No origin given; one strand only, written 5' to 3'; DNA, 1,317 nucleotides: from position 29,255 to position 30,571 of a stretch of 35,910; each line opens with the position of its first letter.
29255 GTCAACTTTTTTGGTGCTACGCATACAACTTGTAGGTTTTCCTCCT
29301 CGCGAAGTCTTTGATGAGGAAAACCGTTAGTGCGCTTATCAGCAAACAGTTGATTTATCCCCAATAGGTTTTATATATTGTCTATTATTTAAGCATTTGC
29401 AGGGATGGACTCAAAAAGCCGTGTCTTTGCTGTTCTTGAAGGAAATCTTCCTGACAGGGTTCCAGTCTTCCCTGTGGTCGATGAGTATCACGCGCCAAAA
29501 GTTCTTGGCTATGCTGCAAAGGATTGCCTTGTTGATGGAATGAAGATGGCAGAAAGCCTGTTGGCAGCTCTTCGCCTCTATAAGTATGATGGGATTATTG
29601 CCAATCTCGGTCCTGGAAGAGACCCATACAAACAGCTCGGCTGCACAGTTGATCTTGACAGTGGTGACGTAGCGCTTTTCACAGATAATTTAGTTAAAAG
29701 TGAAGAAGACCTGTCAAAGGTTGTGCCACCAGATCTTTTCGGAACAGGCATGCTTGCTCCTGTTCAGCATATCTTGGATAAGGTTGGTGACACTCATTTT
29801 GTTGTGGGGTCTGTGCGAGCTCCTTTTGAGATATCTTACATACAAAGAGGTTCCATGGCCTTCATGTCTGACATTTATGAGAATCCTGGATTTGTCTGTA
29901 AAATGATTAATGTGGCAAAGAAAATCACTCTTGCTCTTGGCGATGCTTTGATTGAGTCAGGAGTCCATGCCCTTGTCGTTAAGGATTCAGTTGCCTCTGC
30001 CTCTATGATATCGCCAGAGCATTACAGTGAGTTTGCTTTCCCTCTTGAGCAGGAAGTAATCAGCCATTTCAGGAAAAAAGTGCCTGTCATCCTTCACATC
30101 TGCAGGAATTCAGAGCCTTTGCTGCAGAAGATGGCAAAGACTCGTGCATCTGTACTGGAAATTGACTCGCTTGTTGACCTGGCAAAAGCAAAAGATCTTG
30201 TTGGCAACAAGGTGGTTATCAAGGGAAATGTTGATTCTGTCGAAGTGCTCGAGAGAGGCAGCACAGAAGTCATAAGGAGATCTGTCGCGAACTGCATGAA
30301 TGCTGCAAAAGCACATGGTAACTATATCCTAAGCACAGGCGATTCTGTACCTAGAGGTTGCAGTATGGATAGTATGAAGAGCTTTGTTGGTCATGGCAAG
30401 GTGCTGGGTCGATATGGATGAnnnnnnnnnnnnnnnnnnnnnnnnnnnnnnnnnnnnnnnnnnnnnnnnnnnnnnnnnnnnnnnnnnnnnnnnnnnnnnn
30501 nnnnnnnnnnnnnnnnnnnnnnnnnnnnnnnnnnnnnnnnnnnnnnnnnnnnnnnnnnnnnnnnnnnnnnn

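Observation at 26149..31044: Orphan corrinoid methyl-transfer trio embedded among class B-like rSAM genes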

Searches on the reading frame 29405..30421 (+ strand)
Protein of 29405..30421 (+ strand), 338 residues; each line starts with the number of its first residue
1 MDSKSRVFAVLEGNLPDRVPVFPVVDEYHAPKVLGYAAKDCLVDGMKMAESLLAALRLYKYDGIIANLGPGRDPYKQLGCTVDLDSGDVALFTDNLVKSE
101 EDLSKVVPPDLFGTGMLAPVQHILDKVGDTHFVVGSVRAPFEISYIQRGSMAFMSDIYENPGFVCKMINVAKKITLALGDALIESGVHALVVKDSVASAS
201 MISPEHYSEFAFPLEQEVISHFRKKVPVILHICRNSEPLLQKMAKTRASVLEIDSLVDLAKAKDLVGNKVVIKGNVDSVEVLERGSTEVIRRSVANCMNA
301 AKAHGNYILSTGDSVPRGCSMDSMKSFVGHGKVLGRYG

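Call 3: search_protein_families(library=pfam, proteins=[window:29405-30421:+], max_evalue=0.01)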
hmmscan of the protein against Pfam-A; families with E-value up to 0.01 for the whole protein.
window:29405-30421:+ (338 aa): 1 family
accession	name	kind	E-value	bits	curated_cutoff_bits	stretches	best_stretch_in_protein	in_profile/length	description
PF01208.23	URO-D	-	2.2e-52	178.6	23.9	1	3-328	2-340/346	Uroporphyrinogen decarboxylase (URO-D)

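Call 4: search_protein_families(library=ncbifam, proteins=[window:29405-30421:+], max_evalue=0.01)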
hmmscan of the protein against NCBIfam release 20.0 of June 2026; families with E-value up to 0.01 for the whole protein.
window:29405-30421:+ (338 aa): 5 families
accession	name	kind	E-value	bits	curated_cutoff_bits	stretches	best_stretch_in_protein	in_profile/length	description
NF004889.0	PRK06252.1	subfamily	9.2e-36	123.5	244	1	4-328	7-330/340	methylcobalamin:coenzyme M methyltransferase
TIGR01463.1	mtaA_cmuA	subfamily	7.3e-35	120.8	235.4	1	1-328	3-332/340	MtaA/CmuA family methyltransferase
NF040654.1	MtaA_Meth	equivalog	1.4e-30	106.4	400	1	1-300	1-305/337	methylcobamide:CoM methyltransferase MtaA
NF041608.1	methylcob_mtaseMtbA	equivalog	9.4e-27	94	600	1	97-312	102-315/339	methylcobamide:CoM methyltransferase MtbA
TIGR01464.1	hemE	equivalog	1.1e-19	70.7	302.95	1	75-328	75-333/338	uroporphyrinogen decarboxylase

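Call 13: find_encoding_contigs(protein=window:29405-30421:+, flank=10000, max_places=6)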
Protein window:29405-30421:+ (338 aa): no gene with exactly this product is on record in the collection.
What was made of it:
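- Tried and rejected: An exact-sequence lookup of the window's URO-D protein failed when given as a DNA reference (call 13).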

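Call 14: find_homologous_proteins(query=window:29405-30421:+)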
Query window:29405-30421:+ (338 aa): 73 proteins with E <= 0.001 among 3997 candidates.
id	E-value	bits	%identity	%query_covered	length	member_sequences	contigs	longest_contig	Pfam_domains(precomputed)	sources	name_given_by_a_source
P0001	3.7e-220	748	100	100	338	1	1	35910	PF01208.24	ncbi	ncbi:MAG: uroporphyrinogen decarboxylase family protein [Candidatus Woesearchaeota archaeon]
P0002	7.4e-143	494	64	100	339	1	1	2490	PF01208.24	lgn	-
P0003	5.6e-140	484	62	100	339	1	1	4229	PF01208.24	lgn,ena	-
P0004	3.0e-135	469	61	100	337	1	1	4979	PF01208.24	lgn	-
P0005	6.5e-135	468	60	100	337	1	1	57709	PF01208.24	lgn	-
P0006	1.4e-110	388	54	100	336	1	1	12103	PF01208.24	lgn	-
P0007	1.2e-108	381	53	100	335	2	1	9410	PF01208.24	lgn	-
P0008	6.7e-107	376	54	100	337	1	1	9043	PF01208.24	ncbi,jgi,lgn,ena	-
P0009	2.1e-104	367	52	100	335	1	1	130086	PF01208.24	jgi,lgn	jgi:uroporphyrinogen decarboxylase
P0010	1.1e-102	362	51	100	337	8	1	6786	PF01208.24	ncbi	-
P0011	4.7e-101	356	49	99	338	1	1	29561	PF01208.24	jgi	jgi:MtaA/CmuA family methyltransferase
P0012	3.1e-98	347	49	100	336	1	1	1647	PF01208.24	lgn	-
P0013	6.9e-97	343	49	100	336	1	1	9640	PF01208.24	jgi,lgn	-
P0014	9.9e-97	342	50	100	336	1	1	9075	PF01208.24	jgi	-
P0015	2.9e-94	334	47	100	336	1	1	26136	PF01208.24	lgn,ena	-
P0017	1.6e-93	332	47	100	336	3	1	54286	PF01208.24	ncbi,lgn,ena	-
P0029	6.8e-91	323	47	100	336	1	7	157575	PF01208.24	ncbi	ncbi:MAG: uroporphyrinogen decarboxylase family protein [Thermoleophilia bacterium]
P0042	4.2e-80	288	43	100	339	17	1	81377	PF01208.24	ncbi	ncbi:MAG: uroporphyrinogen decarboxylase family protein [Thermoleophilia bacterium]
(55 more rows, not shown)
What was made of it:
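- The window is a single 35.9-kb MAG contig, so the rest of the genome is unseen (call 14).
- Tried and rejected: The same protein was found as P0001 from an NCBI Woesearchaeota MAG (call 14).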

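Call 15: find_encoding_contigs(protein=P0005, flank=10000, max_places=2)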
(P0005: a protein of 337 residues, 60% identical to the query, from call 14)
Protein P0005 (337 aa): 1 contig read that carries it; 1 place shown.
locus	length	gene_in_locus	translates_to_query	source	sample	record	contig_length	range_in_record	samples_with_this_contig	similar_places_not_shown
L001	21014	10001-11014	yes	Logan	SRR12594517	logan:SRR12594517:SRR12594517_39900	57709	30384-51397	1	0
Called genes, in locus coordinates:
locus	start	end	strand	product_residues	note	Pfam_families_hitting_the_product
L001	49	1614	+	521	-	PF04055:Radical_SAM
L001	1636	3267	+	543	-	PF13231:PMT_2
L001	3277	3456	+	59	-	-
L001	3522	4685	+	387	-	PF17651:Raco_middle, PF14574:RACo_C_ter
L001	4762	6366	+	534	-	PF13231:PMT_2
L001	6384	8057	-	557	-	PF02543:Carbam_trans_N, PF00814:TsaD (faint), PF22521:HypF_C_2 (weak), PF16861:Carbam_trans_C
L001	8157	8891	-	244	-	-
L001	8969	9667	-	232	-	-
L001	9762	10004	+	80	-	-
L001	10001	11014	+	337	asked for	PF01208:URO-D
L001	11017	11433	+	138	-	-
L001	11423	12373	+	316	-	PF00657:Lipase_GDSL, PF13472:Lipase_GDSL_2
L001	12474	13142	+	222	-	PF02607:B12-binding_2, PF02310:B12-binding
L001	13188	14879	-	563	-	PF13231:PMT_2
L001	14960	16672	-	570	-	PF13231:PMT_2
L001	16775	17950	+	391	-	PF01041:DegT_DnrJ_EryC1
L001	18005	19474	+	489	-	PF02310:B12-binding, PF04055:Radical_SAM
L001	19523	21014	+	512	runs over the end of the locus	PF02310:B12-binding (weak), PF04055:Radical_SAM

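Call 16: find_encoding_contigs(protein=P0009, flank=10000, max_places=2)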
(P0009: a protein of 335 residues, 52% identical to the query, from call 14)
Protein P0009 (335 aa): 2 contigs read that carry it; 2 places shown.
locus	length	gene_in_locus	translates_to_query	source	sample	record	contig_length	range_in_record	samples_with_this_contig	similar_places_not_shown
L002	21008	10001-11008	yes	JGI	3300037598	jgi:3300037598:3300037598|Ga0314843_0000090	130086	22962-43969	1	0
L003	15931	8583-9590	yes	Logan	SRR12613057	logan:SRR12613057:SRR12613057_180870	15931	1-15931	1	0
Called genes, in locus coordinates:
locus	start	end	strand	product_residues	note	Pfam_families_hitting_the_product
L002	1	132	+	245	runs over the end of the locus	-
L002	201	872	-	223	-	PF01609:DDE_Tnp_1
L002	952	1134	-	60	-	-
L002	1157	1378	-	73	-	-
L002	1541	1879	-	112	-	PF03703:bPH_2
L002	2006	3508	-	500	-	PF14258:DUF4350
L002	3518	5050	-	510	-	PF03425:CBM_11, PF14258:DUF4350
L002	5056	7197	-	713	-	-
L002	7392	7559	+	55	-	-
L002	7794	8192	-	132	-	-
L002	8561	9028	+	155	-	PF01850:PIN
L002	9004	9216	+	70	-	-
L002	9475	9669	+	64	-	PF15919:HicB_lk_antitox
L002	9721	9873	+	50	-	-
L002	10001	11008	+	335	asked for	PF01208:URO-D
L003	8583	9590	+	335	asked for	PF01208:URO-D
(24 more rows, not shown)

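Call 17: find_encoding_contigs(protein=P0029, flank=10000, max_places=2)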
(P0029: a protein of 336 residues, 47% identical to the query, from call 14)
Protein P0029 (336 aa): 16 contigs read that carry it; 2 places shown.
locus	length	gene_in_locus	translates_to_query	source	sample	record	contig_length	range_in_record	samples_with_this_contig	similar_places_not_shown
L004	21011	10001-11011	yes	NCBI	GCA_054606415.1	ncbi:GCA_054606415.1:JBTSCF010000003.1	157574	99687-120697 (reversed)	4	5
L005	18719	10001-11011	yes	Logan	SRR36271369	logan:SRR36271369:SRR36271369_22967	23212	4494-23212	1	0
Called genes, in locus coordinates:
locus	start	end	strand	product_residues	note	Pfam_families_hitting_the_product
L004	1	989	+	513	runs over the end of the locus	PF02874:ATP-synt_ab_N, PF00006:ATP-synt_ab, PF00306:ATP-synt_ab_C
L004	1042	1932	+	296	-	PF00231:ATP-synt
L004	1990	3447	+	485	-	PF02874:ATP-synt_ab_N, PF00006:ATP-synt_ab, PF22919:ATP-synt_VA_C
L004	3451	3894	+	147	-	PF02823:ATP-synt_DE_N, PF00401:ATP-synt_DE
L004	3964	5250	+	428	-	PF00275:EPSP_synthase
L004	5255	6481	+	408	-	PF00696:AA_kinase, PF01472:PUA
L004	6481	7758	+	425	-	PF00171:Aldedh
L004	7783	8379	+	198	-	PF01467:CTP_transf_like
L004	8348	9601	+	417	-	PF03816:LytR_cpsA_psr (faint), PF13399:LytR_C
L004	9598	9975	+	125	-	PF02410:RsfS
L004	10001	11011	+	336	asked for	PF01208:URO-D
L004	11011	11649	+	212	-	PF02607:B12-binding_2, PF02310:B12-binding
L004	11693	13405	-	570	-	PF13231:PMT_2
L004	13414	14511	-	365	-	PF04055:Radical_SAM, PF13186:SPASM (weak)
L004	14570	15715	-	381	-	PF00535:Glycos_transf_2, PF10111:Glyco_tranf_2_2, PF13641:Glyco_tranf_2_3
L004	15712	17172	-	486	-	PF02310:B12-binding, PF04055:Radical_SAM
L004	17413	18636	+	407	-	PF17651:Raco_middle, PF14574:RACo_C_ter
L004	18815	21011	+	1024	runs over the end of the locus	PF00041:fn3 (weak)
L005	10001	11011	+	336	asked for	PF01208:URO-D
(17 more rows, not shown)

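Call 19: find_encoding_contigs(protein=P0017, flank=10000, max_places=1)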
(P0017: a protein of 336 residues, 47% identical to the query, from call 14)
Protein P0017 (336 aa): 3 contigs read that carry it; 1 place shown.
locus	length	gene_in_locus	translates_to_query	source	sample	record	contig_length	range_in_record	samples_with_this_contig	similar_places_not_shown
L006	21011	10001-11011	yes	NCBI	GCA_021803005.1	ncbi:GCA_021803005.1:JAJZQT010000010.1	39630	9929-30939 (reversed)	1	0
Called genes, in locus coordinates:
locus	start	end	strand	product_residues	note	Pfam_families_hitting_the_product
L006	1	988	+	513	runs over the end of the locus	PF02874:ATP-synt_ab_N, PF00006:ATP-synt_ab, PF00306:ATP-synt_ab_C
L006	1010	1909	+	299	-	PF00231:ATP-synt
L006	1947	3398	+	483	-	PF02874:ATP-synt_ab_N, PF00006:ATP-synt_ab, PF22919:ATP-synt_VA_C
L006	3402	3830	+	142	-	PF02823:ATP-synt_DE_N, PF00401:ATP-synt_DE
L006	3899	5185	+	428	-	PF00275:EPSP_synthase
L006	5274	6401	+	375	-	PF00696:AA_kinase, PF01472:PUA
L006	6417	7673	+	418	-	PF00171:Aldedh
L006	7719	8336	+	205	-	PF01467:CTP_transf_like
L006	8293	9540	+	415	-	PF03816:LytR_cpsA_psr (faint), PF13399:LytR_C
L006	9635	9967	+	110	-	PF02410:RsfS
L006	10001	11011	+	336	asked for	PF01208:URO-D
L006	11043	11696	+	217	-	PF02607:B12-binding_2, PF02310:B12-binding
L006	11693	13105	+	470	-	PF02310:B12-binding, PF04055:Radical_SAM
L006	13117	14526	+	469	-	PF02310:B12-binding, PF04055:Radical_SAM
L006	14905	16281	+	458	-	PF02310:B12-binding, PF04055:Radical_SAM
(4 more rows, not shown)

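Call 20: find_encoding_contigs(protein=P0042, flank=10000, max_places=1)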
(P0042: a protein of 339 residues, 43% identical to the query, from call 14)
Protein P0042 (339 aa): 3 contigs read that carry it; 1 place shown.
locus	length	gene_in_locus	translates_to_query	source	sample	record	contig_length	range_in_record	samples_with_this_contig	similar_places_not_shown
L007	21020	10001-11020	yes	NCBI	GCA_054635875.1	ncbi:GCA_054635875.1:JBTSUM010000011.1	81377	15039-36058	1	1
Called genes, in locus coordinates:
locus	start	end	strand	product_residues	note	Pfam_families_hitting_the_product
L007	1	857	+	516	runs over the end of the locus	PF02874:ATP-synt_ab_N, PF00006:ATP-synt_ab, PF00306:ATP-synt_ab_C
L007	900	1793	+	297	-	PF00231:ATP-synt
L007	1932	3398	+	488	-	PF02874:ATP-synt_ab_N, PF00006:ATP-synt_ab, PF22919:ATP-synt_VA_C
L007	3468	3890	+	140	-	PF02823:ATP-synt_DE_N, PF00401:ATP-synt_DE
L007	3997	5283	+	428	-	PF00275:EPSP_synthase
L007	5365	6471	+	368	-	PF00696:AA_kinase, PF01472:PUA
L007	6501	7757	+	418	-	PF00171:Aldedh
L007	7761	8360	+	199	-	PF01467:CTP_transf_like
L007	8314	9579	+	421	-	PF03816:LytR_cpsA_psr (weak), PF13399:LytR_C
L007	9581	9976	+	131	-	PF02410:RsfS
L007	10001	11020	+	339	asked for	PF01208:URO-D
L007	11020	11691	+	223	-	PF02607:B12-binding_2, PF02310:B12-binding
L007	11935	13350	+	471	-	PF02310:B12-binding, PF04055:Radical_SAM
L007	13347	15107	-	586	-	PF13231:PMT_2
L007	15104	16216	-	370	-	PF04055:Radical_SAM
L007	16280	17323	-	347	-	PF13506:Glyco_transf_21, PF13641:Glyco_tranf_2_3, PF00535:Glycos_transf_2, PF10111:Glyco_tranf_2_2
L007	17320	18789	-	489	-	PF02310:B12-binding, PF04055:Radical_SAM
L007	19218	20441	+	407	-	PF17651:Raco_middle, PF14574:RACo_C_ter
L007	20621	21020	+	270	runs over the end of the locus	PF10502:Peptidase_S26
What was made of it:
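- The co-location is with B12 clients rather than with C1-metabolism genes (calls 17, 19, 20).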

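Call 21: find_encoding_contigs(protein=P0011, flank=10000, max_places=1)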
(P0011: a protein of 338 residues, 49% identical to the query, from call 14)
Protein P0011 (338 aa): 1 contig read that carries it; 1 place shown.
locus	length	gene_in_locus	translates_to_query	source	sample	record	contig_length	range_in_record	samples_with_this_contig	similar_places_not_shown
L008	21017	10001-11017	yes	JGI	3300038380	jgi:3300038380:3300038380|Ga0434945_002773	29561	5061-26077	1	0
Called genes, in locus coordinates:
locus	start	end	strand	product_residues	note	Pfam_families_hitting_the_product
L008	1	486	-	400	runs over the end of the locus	PF01593:Amino_oxidase, PF13450:NAD_binding_8 (weak)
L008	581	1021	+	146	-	PF00293:NUDIX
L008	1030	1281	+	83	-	PF02416:TatA_B_E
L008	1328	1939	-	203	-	PF00702:Hydrolase, PF12710:HAD, PF13419:HAD_2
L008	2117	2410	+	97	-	-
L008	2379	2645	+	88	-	-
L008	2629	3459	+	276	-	PF13412:HTH_24 (weak), PF24266:HTH_HVO_0163_N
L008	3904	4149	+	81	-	-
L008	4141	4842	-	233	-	PF20582:UPF0758_N, PF04002:RadC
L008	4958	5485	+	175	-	-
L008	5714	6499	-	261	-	-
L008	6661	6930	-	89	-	-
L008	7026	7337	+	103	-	-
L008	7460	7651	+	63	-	PF00313:CSD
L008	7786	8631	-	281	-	PF00892:EamA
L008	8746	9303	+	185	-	PF08534:Redoxin, PF00578:AhpC-TSA (weak)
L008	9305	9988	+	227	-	-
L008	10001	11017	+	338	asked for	PF01208:URO-D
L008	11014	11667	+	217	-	PF02607:B12-binding_2, PF02310:B12-binding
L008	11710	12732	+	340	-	PF11376:DUF3179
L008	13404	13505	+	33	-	-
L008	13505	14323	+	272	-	-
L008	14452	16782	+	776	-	-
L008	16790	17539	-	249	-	PF10096:DUF2334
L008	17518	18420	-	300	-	PF06662:C5-epim_C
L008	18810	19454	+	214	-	PF05148:Methyltransf_8 (weak), PF01209:Ubie_methyltran, PF01728:FtsJ (weak), PF02475:TRM5-TYW2_MTfase (weak), PF13847:Methyltransf_31, PF08241:Methyltransf_11, PF08242:Methyltransf_12, PF13649:Methyltransf_25, +1 more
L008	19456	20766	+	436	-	PF09999:DUF2240 (weak), PF16900:REPA_OB_2 (faint), PF17244:CDC24_OB3 (faint), PF21473:OB_Ssb-like (faint), PF01336:tRNA_anti-codon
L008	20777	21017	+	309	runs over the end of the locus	PF00633:HHH (faint), PF14520:HHH_5, PF00154:RecA_N, PF13481:AAA_25 (weak), PF06745:ATPase, PF08423:Rad51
